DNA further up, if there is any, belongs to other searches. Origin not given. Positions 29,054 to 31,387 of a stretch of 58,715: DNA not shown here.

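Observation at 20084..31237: Translationally coupled five-gene surface operon headed by a multiheme cytochrome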

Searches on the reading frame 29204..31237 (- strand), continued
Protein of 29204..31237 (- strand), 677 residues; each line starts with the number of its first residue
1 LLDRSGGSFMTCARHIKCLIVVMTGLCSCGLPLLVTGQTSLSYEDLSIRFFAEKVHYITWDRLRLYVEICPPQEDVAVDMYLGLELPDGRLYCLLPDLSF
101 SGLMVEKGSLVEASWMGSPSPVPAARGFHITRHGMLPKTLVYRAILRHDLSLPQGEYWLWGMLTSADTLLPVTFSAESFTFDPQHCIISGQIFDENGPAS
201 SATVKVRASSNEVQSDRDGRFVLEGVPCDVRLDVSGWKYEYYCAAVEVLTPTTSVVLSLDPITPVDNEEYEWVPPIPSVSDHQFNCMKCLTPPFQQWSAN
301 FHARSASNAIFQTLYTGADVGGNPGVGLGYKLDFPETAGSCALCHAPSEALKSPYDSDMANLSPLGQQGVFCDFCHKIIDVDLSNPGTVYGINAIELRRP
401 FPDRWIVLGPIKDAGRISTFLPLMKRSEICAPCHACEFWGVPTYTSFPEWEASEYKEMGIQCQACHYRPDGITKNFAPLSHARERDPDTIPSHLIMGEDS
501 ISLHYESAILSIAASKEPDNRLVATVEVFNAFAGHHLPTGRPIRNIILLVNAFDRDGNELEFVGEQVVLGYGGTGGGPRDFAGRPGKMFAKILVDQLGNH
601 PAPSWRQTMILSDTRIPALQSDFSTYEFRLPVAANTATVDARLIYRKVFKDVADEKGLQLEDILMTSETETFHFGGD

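Call 25: find_related_loci(query=A1, collection=genome_contigs, flank=10000)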
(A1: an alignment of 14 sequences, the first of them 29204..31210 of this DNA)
Query A1 (668 aa) in genome_contigs; peptide patterns used: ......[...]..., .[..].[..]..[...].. (x = any residue, [..] = any of these).
430 stretches matched a pattern; 316 encode a relative of the query (tblastn E <= 1e-3); the best 80 are kept; 80 distinct loci.
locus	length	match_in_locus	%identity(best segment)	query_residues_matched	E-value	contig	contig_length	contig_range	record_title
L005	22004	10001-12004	91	1-668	0e+0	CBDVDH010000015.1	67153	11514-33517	MAG TPA_asm: uncultured bacterium isolate SRR21487742_binner12_Refined_110 genome assembly, contig: ERZ26661670.87, whol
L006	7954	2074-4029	64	7-668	0e+0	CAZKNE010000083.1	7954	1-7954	MAG TPA_asm: uncultured bacterium isolate binchicken_co100_121 genome assembly, contig: NODE_14703_length_7954_cov_4.270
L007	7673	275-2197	65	35-668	0e+0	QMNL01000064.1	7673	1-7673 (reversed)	MAG: Candidatus Coatesbacteria bacterium isolate B130_G9 B130_Guay9_scaffold_14476, whole genome shotgun sequence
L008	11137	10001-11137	53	3-382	1e-122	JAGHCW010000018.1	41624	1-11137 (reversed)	MAG: bacterium isolate AUK292 PB_MBMC_246_c_000000000108, whole genome shotgun sequence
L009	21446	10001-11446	42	179-659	7e-120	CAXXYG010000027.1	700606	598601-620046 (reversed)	MAG: Prolixibacteraceae bacterium isolate c5aaabb9-5acb-4620-bd6b-453916c288cd genome assembly, contig: contig_27, whole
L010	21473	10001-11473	41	170-660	1e-118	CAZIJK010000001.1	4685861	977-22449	MAG TPA_asm: uncultured Melioribacter sp. isolate SRP302447_co3_778 genome assembly, contig: NODE_1_length_4685861_cov_7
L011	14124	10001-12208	42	147-661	9e-117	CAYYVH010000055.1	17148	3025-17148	MAG TPA_asm: uncultured Anaerolineales bacterium isolate binchicken_co275_18 genome assembly, contig: NODE_4546_length_1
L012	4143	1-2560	42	160-658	1e-115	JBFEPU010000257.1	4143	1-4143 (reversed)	MAG: Anaerolineae bacterium isolate Mix_mud05.2021.03.19 k141_1583497_length_4143_cov_10.0000, whole genome shotgun sequ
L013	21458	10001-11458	41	179-659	2e-109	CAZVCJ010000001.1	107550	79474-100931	MAG TPA_asm: uncultured Anaerolineae bacterium isolate SRP178699_co1_610 genome assembly, contig: NODE_100_length_107550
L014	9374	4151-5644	42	179-661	2e-108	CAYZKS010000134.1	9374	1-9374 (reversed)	MAG TPA_asm: uncultured Anaerolineales bacterium isolate SRP098346_co1_3 genome assembly, contig: NODE_9619_length_9374_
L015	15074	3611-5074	41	179-663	3e-108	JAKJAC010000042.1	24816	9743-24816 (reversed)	MAG: Chloroflexota bacterium isolate UR.bin201 NODE_42_length_24816_cov_2.644408, whole genome shotgun sequence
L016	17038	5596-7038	43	179-656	5e-108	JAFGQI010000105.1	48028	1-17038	MAG: Anaerolineales bacterium isolate Zod_Metabat.740 k87_8446109, whole genome shotgun sequence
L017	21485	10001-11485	40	179-657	2e-107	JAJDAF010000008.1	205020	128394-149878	MAG: candidate division KSB1 bacterium isolate OFTM356 OFTM356_7, whole genome shotgun sequence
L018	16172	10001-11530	39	179-664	2e-107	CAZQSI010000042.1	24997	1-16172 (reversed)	MAG TPA_asm: uncultured Chitinophagaceae bacterium isolate SRP237561_co1_86 genome assembly, contig: NODE_3078_length_24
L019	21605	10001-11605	39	133-663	3e-106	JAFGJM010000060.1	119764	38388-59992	MAG: Anaerolineales bacterium isolate Zod_Metabat.279 k87_13961457, whole genome shotgun sequence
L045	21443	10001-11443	37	177-656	1e-95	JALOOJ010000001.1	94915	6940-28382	MAG: Anaerolineae bacterium isolate Prado100 scaffold_72, whole genome shotgun sequence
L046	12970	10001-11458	40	179-663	1e-95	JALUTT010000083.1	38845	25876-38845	MAG: Anaerolineae bacterium isolate 128-326_maxbin2_scaf2bin.035 128-326_scaffold_359_c1, whole genome shotgun sequence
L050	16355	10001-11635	36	174-659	8e-95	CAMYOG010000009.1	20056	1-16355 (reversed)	MAG: Thermoanaerobaculia bacterium isolate ES_Acidobacteriota_04 genome assembly, contig: scaffold_1505, whole genome sh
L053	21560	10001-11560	37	174-660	2e-94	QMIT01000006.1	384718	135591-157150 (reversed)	MAG: Chloroflexota bacterium isolate CFX5 B_scaffold_8, whole genome shotgun sequence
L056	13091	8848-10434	36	156-660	7e-94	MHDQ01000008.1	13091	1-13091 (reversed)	MAG: Nitrospinae bacterium RIFCSPLOWO2_12_FULL_45_22 rifcsplowo2_12_scaffold_10762, whole genome shotgun sequence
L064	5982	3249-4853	36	178-660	3e-93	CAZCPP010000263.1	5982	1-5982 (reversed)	MAG TPA_asm: uncultured Anaerolineaceae bacterium isolate binchicken_co97_16 genome assembly, contig: NODE_46928_length_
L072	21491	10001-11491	36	181-654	5e-92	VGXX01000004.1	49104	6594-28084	MAG: Planctomycetota bacterium isolate M_DeepCast_100m_m2_243 M_DeepCast_100m_m2_243_Ga0194119_10001159, whole genome sh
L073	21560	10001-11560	36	174-660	1e-91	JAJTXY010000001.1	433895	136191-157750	MAG: Anaerolineae bacterium isolate DTUCFX7 1-Genome24, whole genome shotgun sequence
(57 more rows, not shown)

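Call 33: search_protein_families(library=pfam, proteins=[L045:5899-9891:+, L046:4033-5973:+, L073:13433-15544:+, L053:8668-9915:+], max_evalue=0.001)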
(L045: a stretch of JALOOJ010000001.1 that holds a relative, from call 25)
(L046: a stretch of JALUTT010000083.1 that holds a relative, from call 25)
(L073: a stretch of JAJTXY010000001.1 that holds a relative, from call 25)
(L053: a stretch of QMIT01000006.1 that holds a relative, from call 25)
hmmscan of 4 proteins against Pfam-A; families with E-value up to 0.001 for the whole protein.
L045:5899-9891:+ (1330 aa): 1 family
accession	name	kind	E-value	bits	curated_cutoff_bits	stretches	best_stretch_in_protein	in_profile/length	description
PF13620.12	CarboxypepD_reg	-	1.1e-05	26.2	32.3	0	248-290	4-46/82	Carboxypeptidase regulatory-like domain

L046:4033-5973:+ (646 aa): 11 families
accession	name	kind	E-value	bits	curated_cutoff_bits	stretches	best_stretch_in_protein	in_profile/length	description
PF10282.15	Lactonase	-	4.6e-23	82.4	21.7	3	44-122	238-322/344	Lactonase, 7-bladed beta-propeller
PF21783.3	YNCE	-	1e-12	48.5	27.1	1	59-139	252-332/339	YNCE-like beta-propeller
PF25174.1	Beta-prop_THOC3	-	3.1e-12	46.5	305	1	95-205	51-159/272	THOC3 beta-propeller domain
PF02239.22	Cytochrom_D1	-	2.9e-10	39.7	25.5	1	95-170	40-114/368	Cytochrome D1 heme domain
PF08450.18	SGL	-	4.4e-07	30.2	26.3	0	95-192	138-243/246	SMP-30/Gluconolactonase/LRE-like region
PF03150.19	CCP_MauG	-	2.4e-05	25.5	25.6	0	405-478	7-68/149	Di-haem cytochrome c peroxidase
PF00034.26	Cytochrom_C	-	4.1e-05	25.3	21.3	0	542-642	3-89/90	Cytochrome c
PF23414.1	Beta-prop_EML_2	-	4.4e-05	23.4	90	0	72-150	21-99/266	Echinoderm microtubule-associated protein second beta-propeller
PF21419.2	RoxA-like_Cyt-c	-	0.00051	20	26.7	0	595-614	12-31/39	RoxA-like, cytochrome c-like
PF05694.17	SBP56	-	0.00076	18.8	34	0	293-353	292-349/453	56kDa selenium binding protein (SBP56)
PF24684.1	Vgb_lyase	-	0.00087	18.6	50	0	30-187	78-235/290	Virginiamycin B lyase family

L073:13433-15544:+ (703 aa): 4 families
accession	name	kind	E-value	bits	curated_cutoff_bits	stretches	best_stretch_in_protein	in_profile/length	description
PF01839.29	FG-GAP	-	1.4e-29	101.9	22.1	2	205-241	5-37/37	FG-GAP repeat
PF13517.12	FG-GAP_3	-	2.7e-12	47.5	26.9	0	513-541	35-60/61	FG-GAP-like repeat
PF13442.11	Cytochrome_CBB3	-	0.00031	21.4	27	1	609-695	2-68/68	Cytochrome C oxidase, cbb3-type, subunit III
PF00034.26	Cytochrom_C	-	0.00043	22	21.3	0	612-697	3-88/90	Cytochrome c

L053:8668-9915:+ (415 aa): 1 family
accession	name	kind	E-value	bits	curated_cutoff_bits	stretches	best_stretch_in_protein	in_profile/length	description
PF04015.17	DUF362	-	3.4e-31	109.3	24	1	95-312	1-198/200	Domain of unknown function (DUF362)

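Call 43: predict_structure(alignment_id=A2)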
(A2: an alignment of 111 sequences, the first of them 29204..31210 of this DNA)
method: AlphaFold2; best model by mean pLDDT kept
length: 668 residues; sequences in the alignment: 111
mean_pLDDT: 87.8   pTM: 0.77
mean pLDDT of the five models: 87.8, 86.3, 86.2, 85.8, 85.2
residues with pLDDT >= 90: 460; 70-90: 119; 50-70: 58; < 50: 31
segments of 3 or more residues with pLDDT < 50: 1-11, 23-30, 91-95
pLDDT, mean of each block of 10 residues (from residue 1): 40 52 47 78 70 75 90 90 78 53 69 85 70 53 79 92 91 85 98 96 98 94 96 95 96 95 84 74 92 92 97 97 97 96 97 95 96 91 96 91 86 96 94 95 96 91 89 88 79 85 97 98 92 94 98 98 92 98 97 96 97 98 95 97 96 96 84
secondary structure, 60 per line:
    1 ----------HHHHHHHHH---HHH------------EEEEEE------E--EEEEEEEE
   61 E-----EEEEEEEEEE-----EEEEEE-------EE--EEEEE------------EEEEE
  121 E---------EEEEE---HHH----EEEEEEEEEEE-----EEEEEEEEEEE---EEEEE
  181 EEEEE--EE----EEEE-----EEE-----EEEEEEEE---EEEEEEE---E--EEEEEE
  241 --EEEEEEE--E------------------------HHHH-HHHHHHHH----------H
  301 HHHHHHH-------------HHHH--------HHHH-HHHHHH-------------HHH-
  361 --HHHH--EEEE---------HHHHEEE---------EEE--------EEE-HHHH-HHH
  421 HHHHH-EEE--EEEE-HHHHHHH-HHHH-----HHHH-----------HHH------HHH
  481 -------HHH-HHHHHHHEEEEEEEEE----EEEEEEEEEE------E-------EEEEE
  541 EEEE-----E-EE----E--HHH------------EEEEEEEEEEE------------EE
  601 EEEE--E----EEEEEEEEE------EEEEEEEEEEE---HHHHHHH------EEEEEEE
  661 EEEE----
elements in order: H11-19 E38-43 E53-61 E67-76 E82-87 E99-103 E116-121 E131-135 E146-156 E162-172 E176-185 E194-197 E203-205 E211-218 E222-228 E235-240 E243-249 H277-280 H282-289 H300-307 H321-324 H333-336 H338-343 H363-366 E369-372 H382-385 E386-388 E398-400 E409-411 H413-416 H418-425 E427-429 E432-435 H437-443 H445-448 H454-457 H492-498 E499-507 E512-521 E536-544 E576-586 E599-604 E612-620 E627-637 H641-647 E654-664

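Call 46: fold_search(model_id=the predicted structure, library=pdb)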
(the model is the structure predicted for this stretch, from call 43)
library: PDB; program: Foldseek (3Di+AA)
matches with E <= 10: 1204; with E <= 0.001: 25
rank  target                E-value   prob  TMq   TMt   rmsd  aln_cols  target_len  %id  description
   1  5ze8                  1.9e-18  1.00  0.43  0.71   4.8       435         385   21  Crystal structure of a penta-heme cytochrome c552 from Thermochromatium tepidum (released 2018-04-25)
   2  3kcp_A                2.4e-07  1.00  0.14  0.27  12.5       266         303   15  Crystal structure of interacting Clostridium thermocellum multimodular components (released 2010-02-09)
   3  4fl4_I                9.7e-07  1.00  0.14  0.28  11.6       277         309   15  Scaffoldin conformation and dynamics revealed by a ternary complex from the Clostridium thermocellum cellulosome (released 2012-06-27)
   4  4fl4_C                1.5e-06  1.00  0.14  0.28  14.1       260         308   14  Scaffoldin conformation and dynamics revealed by a ternary complex from the Clostridium thermocellum cellulosome (released 2012-06-27)
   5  4fl4_L                4.6e-06  1.00  0.14  0.24  10.9       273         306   16  Scaffoldin conformation and dynamics revealed by a ternary complex from the Clostridium thermocellum cellulosome (released 2012-06-27)
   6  4uzg                  5.3e-05  1.00  0.15  0.30  12.5       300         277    9  Crystal structure of group B streptococcus pilus 2b backbone protein SAK_1440 (released 2015-05-13)
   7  3rkp_A                5.3e-05  1.00  0.14  0.23  12.5       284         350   10  Crystal structure of BcpA*(D312A), the major pilin subunit of Bacillus cereus (released 2012-05-30)
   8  5aq0_B                5.6e-05  1.00  0.10  0.74   2.2        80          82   21  The structure of the Transthyretin-like domain of the first catalytic domain of the HUMAN Carboxypeptidase D (released 2016-09-28)
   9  4ziq                  7.8e-05  0.51  0.11  0.06  27.0       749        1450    8  Crystal structure of trypsin activated alpha-2-macroglobulin from Escherichia coli. (released 2015-06-10)
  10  9hfj                  9.2e-05  1.00  0.11  0.81   1.9        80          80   22  Crystal structure of the NTE domain of SusCdex (BT3090) dextran transporter (released 2025-11-26)
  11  6qyc_A                9.2e-05  0.80  0.13  0.14  27.3       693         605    9  Crystal structure of MtrC from Shewanella baltica OS185 (released 2020-04-22)
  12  3irp                  1.0e-04  1.00  0.16  0.23   9.8       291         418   12  Crystal structure of functional region of UafA from Staphylococcus saprophyticus at 1.50 angstrom resolution (released 2010-09-08)
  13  2nsm                  1.3e-04  1.00  0.10  0.18   1.8        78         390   23  Crystal structure of the human carboxypeptidase N (Kininase I) catalytic domain (released 2007-04-24)
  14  9uvr_B                1.3e-04  0.99  0.16  0.24  10.3       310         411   10  Crystal structure of SSA1632 from Streptococcus sanguinis (released 2026-01-21)
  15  8fia_A                1.4e-04  0.99  0.11  0.04  25.4       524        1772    7  The structure of fly Teneurin self assembly (released 2023-05-03)
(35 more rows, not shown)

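Call 83: search_protein_families(library=pfam, proteins=[L009:11772-15041:+, L010:11814-14774:+, L064:257-3148:+, L056:10458-13052:+, L072:11533-14124:+, L050:11730-15197:+], max_evalue=0.001)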
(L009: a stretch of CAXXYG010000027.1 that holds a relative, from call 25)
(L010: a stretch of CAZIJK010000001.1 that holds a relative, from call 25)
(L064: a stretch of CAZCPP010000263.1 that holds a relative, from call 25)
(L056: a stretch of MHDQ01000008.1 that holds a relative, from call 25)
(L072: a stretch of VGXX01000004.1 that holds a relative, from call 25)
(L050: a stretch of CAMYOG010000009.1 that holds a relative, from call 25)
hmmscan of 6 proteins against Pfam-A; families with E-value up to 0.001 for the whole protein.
L009:11772-15041:+ (1089 aa): 4 families
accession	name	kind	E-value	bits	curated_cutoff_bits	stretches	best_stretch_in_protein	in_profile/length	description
PF15902.12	Sortilin-Vps10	-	4.7e-39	134.9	33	5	761-876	3-125/446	Sortilin, neurotensin receptor 3,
PF14870.12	PSII_BNR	-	2.1e-14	53.9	27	2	715-896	40-213/303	Photosynthesis system II assembly factor YCF48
PF02012.26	BNR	-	1.1e-08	34.2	27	0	503-514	1-12/12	BNR/Asp-box repeat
PF18962.6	Por_Secre_tail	-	5.4e-06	27.1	27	1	1009-1083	1-72/75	Secretion system C-terminal sorting domain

L010:11814-14774:+ (986 aa): 5 families
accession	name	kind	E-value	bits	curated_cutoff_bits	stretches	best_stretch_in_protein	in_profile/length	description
PF15902.12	Sortilin-Vps10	-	1.7e-36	126.4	33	5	452-569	2-124/446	Sortilin, neurotensin receptor 3,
PF18962.6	Por_Secre_tail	-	2.3e-09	37.8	27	1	908-983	2-74/75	Secretion system C-terminal sorting domain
PF14870.12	PSII_BNR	-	1.6e-08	34.6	27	0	708-875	7-166/303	Photosynthesis system II assembly factor YCF48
PF02012.26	BNR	-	2.6e-07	30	27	0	399-409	2-12/12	BNR/Asp-box repeat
PF24316.1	Tli3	-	0.00029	21.6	27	0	368-410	54-99/129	T6SS Tli3 immunity protein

L064:257-3148:+ (963 aa): 4 families
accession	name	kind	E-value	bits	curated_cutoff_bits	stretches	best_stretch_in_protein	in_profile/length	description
PF15902.12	Sortilin-Vps10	-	2.9e-40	138.9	33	4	804-878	3-77/446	Sortilin, neurotensin receptor 3,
PF14870.12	PSII_BNR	-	5.4e-14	52.6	27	1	732-884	15-161/303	Photosynthesis system II assembly factor YCF48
PF02012.26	BNR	-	2.4e-11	42.3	27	0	516-527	1-12/12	BNR/Asp-box repeat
PF06439.18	3keto-disac_hyd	-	3e-05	24.6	26.8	1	53-195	13-185/187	3-keto-disaccharide hydrolase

L056:10458-13052:+ (864 aa): 2 families
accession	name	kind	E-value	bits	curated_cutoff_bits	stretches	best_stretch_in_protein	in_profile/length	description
PF15902.12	Sortilin-Vps10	-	8.4e-30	104.4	33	2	555-634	3-85/446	Sortilin, neurotensin receptor 3,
PF02012.26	BNR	-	3.9e-05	23.4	27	0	195-206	1-12/12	BNR/Asp-box repeat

L072:11533-14124:+ (863 aa): 5 families
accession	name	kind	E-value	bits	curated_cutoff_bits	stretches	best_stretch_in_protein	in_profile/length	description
PF15902.12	Sortilin-Vps10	-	1.1e-39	136.9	33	3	552-649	3-110/446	Sortilin, neurotensin receptor 3,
PF13620.12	CarboxypepD_reg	-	3.7e-13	50.1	32.3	1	781-859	2-81/82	Carboxypeptidase regulatory-like domain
PF13715.12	CarbopepD_reg_2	-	1.4e-10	41.5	32.2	1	781-862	1-79/88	CarboxypepD_reg-like domain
PF02012.26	BNR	-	5.5e-05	23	27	0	348-359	1-12/12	BNR/Asp-box repeat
PF17210.9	SdrD_B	-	0.0004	21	29.7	0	786-837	17-69/112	SdrD B-like domain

L050:11730-15197:+ (1155 aa): 3 families
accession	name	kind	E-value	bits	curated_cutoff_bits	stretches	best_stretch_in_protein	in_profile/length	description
PF15902.12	Sortilin-Vps10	-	2.8e-29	102.6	33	1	635-695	2-61/446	Sortilin, neurotensin receptor 3,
PF02012.26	BNR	-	9.9e-11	40.4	27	0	59-69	2-12/12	BNR/Asp-box repeat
PF10647.15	Gmad1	-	0.00047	20.5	20.5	0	296-352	186-242/251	Lipoprotein LpqB beta-propeller domain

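Call 92: search_protein_representatives(protein=window:29204-31210:-)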
Query: 668 residues. Proteins with E-value up to 0.001 (for the whole library): 1583; up to 1e-10: 762; up to 1e-30: 203. The best 150 are listed.
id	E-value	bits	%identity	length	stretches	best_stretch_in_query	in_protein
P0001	0.0e+00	1581.7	100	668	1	1-668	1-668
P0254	4.5e-118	411.9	42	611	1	178-659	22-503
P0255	6.0e-117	408.2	43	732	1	172-662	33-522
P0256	9.1e-114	397.7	43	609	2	326-659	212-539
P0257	9.7e-109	381.0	38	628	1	168-659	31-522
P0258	5.5e-104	365.3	39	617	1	178-662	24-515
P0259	2.4e-102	359.9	40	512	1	179-658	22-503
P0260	3.8e-100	352.6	39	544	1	177-658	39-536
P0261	2.7e-99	349.8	40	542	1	151-657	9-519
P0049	7.8e-98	345.0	37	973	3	172-463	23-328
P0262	1.6e-94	334.0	40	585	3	313-659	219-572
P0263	1.7e-93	330.6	42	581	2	313-659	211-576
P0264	7.0e-93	328.6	40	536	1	178-662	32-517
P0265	2.4e-90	320.2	40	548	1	179-659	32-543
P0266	1.7e-89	317.5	39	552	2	272-655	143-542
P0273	1.8e-83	297.5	41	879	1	276-661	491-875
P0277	3.5e-80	286.6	38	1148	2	382-657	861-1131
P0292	2.4e-74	267.4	36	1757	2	313-658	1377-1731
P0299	1.1e-71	258.6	36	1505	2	314-659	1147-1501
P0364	1.6e-46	175.4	34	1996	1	170-649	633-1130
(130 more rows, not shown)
